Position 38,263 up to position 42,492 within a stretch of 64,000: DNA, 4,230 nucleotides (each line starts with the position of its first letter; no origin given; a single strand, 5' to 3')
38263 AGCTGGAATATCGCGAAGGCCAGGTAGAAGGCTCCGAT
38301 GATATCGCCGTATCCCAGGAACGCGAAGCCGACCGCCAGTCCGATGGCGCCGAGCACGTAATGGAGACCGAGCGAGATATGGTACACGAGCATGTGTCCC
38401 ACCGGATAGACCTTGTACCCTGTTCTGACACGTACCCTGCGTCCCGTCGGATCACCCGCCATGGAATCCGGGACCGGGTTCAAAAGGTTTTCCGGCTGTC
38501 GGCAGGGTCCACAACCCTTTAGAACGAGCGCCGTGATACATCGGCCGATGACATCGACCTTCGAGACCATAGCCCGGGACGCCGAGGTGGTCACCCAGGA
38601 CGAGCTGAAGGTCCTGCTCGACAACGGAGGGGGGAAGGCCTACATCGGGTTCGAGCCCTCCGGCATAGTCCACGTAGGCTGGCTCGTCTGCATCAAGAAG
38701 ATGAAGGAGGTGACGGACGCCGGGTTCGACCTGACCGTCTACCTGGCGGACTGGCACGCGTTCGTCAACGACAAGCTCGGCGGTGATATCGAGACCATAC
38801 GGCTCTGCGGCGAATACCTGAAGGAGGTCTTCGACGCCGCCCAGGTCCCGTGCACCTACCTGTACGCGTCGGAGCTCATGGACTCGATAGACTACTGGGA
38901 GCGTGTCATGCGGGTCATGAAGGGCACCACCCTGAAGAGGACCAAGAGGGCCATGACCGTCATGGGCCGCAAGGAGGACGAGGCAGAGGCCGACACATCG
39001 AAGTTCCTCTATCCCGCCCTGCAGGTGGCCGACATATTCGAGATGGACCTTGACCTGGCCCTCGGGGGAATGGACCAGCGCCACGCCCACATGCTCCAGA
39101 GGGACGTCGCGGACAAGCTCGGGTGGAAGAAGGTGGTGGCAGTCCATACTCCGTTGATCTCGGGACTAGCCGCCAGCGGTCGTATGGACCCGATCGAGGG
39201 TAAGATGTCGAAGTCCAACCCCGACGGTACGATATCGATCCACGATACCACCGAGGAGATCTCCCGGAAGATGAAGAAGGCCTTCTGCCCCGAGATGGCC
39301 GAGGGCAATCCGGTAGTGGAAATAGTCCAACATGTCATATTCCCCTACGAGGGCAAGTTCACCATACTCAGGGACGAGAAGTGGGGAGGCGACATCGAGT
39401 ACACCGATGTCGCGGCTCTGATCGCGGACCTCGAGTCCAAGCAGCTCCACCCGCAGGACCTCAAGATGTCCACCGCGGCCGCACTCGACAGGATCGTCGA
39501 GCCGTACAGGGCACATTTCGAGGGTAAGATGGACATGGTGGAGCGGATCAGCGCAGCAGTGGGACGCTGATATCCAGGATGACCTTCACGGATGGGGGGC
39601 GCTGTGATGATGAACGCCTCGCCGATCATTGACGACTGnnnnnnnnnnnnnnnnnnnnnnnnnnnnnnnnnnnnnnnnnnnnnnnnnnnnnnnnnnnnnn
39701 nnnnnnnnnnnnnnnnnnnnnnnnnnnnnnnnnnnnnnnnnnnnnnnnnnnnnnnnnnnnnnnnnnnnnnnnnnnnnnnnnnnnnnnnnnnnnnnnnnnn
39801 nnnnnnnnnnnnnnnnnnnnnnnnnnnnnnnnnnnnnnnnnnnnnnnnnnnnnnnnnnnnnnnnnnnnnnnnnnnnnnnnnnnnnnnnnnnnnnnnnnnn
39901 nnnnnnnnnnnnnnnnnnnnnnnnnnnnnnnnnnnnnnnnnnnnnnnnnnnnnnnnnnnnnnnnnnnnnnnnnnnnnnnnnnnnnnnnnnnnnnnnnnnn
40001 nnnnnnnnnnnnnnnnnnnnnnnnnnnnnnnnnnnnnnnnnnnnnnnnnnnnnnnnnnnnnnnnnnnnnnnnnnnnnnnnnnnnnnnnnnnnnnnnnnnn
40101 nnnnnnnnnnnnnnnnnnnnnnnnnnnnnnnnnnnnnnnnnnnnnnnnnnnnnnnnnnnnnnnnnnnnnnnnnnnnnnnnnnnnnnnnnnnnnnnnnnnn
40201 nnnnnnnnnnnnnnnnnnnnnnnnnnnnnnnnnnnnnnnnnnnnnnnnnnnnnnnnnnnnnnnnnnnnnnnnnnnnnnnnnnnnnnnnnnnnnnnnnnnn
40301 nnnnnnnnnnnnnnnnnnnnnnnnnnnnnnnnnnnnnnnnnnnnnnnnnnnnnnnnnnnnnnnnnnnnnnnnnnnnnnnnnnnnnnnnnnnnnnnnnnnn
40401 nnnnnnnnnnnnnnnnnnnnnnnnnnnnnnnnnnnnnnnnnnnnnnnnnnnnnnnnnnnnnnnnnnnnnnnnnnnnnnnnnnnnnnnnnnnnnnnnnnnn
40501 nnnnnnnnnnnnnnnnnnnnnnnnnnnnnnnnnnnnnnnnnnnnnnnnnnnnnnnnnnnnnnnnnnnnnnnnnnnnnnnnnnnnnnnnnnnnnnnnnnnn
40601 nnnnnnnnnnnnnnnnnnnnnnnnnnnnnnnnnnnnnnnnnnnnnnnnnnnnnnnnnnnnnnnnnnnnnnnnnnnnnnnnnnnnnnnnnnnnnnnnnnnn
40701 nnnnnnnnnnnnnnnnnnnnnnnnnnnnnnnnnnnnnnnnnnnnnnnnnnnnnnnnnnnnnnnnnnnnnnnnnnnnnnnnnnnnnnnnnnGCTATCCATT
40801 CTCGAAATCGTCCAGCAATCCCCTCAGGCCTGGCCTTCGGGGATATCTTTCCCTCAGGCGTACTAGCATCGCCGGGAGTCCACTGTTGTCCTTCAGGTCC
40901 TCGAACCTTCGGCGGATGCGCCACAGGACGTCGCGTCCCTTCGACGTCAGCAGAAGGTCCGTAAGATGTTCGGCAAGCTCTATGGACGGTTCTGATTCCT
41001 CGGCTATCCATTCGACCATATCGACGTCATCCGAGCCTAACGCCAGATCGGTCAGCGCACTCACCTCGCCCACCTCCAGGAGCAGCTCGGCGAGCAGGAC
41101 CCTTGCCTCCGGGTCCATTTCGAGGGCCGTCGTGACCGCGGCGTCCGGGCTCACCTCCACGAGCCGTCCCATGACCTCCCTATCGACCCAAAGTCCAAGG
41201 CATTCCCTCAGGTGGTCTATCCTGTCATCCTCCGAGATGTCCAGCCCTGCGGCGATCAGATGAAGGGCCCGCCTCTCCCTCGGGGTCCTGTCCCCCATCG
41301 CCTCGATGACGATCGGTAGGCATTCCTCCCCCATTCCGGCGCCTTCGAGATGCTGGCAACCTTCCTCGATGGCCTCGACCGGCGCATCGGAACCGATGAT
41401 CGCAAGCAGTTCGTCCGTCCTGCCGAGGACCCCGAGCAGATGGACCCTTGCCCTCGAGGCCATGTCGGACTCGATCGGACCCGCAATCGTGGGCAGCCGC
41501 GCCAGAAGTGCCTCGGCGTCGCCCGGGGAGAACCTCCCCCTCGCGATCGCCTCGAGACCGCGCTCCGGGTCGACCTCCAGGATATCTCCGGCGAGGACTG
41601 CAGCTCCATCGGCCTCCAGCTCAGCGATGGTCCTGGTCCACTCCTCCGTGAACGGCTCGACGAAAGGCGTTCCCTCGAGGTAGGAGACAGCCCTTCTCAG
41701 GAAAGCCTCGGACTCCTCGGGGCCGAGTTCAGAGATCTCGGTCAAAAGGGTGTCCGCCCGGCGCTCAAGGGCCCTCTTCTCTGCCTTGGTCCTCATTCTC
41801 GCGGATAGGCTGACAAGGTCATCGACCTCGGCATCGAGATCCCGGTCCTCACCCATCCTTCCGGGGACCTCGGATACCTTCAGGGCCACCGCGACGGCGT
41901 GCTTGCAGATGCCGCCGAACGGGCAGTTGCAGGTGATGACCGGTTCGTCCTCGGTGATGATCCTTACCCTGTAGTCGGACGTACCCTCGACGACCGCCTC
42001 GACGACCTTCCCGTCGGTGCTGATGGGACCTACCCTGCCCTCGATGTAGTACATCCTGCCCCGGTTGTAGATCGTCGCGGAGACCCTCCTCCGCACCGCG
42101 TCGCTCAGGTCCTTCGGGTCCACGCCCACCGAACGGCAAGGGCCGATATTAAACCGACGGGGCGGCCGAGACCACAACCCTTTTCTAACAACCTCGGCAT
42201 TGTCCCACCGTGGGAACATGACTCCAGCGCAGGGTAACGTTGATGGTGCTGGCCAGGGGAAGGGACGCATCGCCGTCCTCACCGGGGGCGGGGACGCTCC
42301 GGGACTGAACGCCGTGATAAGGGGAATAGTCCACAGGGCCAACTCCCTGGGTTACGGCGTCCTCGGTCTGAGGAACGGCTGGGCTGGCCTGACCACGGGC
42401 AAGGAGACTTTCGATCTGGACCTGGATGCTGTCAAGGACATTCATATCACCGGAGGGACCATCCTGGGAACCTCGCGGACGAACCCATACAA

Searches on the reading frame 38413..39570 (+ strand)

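Call 50: search_protein_families(library=pfam, max_evalue=0.00001, proteins=[window:38413-39570:+])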
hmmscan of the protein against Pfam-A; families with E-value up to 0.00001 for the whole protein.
window:38413-39570:+ (385 aa): 1 family
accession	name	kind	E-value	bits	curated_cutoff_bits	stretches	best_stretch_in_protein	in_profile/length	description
PF00579.31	tRNA-synt_1b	-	2.3e-39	135.9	21.1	1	75-361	7-290/292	tRNA synthetases class I (W and Y)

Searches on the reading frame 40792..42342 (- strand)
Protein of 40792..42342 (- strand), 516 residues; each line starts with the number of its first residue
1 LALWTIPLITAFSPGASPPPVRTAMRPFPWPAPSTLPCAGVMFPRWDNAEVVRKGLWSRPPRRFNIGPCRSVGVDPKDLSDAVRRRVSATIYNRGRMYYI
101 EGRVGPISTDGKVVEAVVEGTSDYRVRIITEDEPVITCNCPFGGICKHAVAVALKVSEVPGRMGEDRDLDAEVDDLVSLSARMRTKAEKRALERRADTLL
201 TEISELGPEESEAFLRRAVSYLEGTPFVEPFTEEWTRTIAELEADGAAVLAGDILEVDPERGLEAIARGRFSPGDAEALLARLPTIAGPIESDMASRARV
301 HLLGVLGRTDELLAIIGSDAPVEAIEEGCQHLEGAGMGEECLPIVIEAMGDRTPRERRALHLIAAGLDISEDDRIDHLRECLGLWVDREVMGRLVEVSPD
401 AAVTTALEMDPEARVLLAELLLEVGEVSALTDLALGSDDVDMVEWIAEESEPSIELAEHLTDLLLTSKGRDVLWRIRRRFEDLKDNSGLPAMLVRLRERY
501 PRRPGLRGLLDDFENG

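Call 51: search_protein_families(library=pfam, max_evalue=0.00001, proteins=[window:40792-42342:-])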
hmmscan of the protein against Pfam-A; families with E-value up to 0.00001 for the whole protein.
window:40792-42342:- (516 aa): 1 family
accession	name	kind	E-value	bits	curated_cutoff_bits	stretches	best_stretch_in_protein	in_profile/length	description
PF04434.22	SWIM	-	1e-06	28.6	19.6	1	124-155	1-36/38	SWIM zinc finger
